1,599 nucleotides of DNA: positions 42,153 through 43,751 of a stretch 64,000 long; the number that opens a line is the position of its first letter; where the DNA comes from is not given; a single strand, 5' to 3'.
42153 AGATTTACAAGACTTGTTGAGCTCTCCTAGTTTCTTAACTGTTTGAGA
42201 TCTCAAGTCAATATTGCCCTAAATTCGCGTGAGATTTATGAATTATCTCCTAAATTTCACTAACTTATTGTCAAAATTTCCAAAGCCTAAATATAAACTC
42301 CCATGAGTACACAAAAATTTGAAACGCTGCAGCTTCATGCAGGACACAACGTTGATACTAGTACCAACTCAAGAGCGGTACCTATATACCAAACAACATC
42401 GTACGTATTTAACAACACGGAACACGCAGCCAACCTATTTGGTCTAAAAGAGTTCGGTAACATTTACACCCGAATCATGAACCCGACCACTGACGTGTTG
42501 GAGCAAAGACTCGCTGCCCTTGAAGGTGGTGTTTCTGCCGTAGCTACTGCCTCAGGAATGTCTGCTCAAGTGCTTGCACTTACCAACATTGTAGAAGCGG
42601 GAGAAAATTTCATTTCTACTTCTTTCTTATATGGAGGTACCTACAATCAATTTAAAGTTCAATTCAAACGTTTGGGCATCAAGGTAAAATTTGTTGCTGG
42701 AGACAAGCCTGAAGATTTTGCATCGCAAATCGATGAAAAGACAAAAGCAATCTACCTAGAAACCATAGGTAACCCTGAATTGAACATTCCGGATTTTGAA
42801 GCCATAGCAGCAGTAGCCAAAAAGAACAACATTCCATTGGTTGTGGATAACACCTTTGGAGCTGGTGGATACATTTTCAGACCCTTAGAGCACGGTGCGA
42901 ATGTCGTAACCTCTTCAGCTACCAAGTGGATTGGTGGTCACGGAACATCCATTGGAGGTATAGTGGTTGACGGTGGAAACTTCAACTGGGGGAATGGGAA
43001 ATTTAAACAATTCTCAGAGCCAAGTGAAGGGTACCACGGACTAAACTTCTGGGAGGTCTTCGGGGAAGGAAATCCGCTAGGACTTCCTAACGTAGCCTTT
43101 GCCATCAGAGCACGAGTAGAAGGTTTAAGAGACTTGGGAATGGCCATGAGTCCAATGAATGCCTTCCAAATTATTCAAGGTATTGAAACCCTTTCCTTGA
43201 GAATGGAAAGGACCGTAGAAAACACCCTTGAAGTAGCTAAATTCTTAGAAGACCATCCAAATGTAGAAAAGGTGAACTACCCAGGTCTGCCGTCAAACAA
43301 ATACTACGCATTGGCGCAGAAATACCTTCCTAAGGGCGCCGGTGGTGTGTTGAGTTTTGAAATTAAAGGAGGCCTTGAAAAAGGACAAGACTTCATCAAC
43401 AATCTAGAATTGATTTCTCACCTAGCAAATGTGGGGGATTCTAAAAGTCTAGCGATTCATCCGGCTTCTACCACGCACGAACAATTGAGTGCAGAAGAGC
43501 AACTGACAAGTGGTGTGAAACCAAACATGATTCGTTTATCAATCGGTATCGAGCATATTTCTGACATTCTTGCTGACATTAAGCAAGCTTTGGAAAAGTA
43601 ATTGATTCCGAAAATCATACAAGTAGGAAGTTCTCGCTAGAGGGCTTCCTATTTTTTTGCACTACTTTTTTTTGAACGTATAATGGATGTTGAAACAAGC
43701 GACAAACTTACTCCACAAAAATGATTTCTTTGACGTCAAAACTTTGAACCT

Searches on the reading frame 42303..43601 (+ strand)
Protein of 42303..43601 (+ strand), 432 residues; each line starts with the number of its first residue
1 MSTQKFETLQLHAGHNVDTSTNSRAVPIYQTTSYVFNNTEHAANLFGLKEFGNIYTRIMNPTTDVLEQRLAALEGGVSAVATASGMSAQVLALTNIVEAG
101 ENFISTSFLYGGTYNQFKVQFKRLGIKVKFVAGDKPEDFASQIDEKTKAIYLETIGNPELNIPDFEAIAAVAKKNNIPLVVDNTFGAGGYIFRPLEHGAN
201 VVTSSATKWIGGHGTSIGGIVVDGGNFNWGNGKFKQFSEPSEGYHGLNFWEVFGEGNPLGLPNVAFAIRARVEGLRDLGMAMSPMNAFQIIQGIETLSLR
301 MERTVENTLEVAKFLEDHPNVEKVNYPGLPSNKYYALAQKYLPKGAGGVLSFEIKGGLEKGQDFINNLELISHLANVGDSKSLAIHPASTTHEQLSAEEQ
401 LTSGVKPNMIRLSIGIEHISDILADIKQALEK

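Call 69: search_protein_families(library=pfam, proteins=[window:42303-43601:+], max_evalue=0.00001)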
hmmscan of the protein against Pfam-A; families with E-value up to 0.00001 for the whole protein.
window:42303-43601:+ (432 aa): 3 families
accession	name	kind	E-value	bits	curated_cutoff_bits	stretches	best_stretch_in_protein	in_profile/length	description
PF01053.26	Cys_Met_Meta_PP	-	1.5e-136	455.4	27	1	7-431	1-381/381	Cys/Met metabolism PLP-dependent enzyme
PF00155.27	Aminotran_1_2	-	2.9e-09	37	19.7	1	63-222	44-233/361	Aminotransferase class I and II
PF01041.23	DegT_DnrJ_EryC1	-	4.4e-07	29.9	19.8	1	59-184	22-147/360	DegT/DnrJ/EryC1/StrS aminotransferase family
